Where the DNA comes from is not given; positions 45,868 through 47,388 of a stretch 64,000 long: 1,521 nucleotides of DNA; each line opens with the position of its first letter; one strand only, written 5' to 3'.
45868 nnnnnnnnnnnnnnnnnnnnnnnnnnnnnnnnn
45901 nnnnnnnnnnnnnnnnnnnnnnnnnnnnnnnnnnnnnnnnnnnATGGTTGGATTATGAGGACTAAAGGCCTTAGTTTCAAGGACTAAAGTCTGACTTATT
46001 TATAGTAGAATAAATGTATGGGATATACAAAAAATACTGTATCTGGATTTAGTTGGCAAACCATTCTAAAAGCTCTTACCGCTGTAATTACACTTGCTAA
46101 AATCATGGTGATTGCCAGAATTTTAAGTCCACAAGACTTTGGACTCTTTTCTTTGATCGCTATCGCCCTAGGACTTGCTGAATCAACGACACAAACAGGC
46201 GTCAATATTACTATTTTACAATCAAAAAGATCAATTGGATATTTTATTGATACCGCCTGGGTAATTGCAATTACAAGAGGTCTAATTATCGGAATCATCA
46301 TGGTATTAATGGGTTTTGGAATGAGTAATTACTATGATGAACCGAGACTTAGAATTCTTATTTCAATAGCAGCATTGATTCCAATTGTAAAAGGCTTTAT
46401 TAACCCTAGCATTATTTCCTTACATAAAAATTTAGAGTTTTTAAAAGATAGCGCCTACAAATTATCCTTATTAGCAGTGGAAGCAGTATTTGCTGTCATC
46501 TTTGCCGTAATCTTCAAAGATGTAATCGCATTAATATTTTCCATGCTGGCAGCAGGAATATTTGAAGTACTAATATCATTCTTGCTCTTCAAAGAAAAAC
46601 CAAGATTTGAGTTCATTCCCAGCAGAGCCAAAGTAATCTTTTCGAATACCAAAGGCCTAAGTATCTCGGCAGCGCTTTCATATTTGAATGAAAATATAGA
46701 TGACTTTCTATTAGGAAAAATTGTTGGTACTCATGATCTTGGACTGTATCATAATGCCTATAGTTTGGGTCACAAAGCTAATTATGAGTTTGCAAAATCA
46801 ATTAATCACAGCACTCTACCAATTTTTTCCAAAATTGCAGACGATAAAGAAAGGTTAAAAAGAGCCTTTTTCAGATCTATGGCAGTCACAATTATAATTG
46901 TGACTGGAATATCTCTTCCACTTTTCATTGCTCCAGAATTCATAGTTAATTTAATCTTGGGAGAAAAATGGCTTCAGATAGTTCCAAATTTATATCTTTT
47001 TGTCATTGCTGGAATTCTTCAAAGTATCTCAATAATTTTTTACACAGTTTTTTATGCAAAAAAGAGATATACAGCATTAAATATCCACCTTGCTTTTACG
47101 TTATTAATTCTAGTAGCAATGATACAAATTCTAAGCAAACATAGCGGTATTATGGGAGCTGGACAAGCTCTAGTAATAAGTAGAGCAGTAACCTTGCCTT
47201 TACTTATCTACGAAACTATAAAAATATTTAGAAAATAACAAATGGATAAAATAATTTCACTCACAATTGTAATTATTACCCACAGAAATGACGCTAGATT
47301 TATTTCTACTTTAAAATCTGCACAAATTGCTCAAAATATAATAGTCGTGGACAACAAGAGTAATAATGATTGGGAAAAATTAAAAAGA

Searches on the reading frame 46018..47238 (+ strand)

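Call 41: search_protein_families(library=ncbifam, proteins=[window:46018-47238:+], max_evalue=1e-10)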
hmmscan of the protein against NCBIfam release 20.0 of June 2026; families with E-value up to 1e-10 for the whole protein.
window:46018-47238:+ (406 aa): 3 families
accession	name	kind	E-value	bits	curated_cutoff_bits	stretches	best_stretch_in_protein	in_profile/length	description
NF007773.0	PRK10459.1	equivalog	1e-41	143.5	273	1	3-388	3-390/492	MOP flippase family protein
NF047674.1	TeichurnBiosyTuaB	equivalog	8.3e-28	97.6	580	1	4-365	5-367/469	teichuronic acid biosynthesis protein TuaB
NF058658.1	Oglyco_Wzx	exception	1.4e-23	83.7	720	1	6-373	9-375/478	O-glycosylation flippase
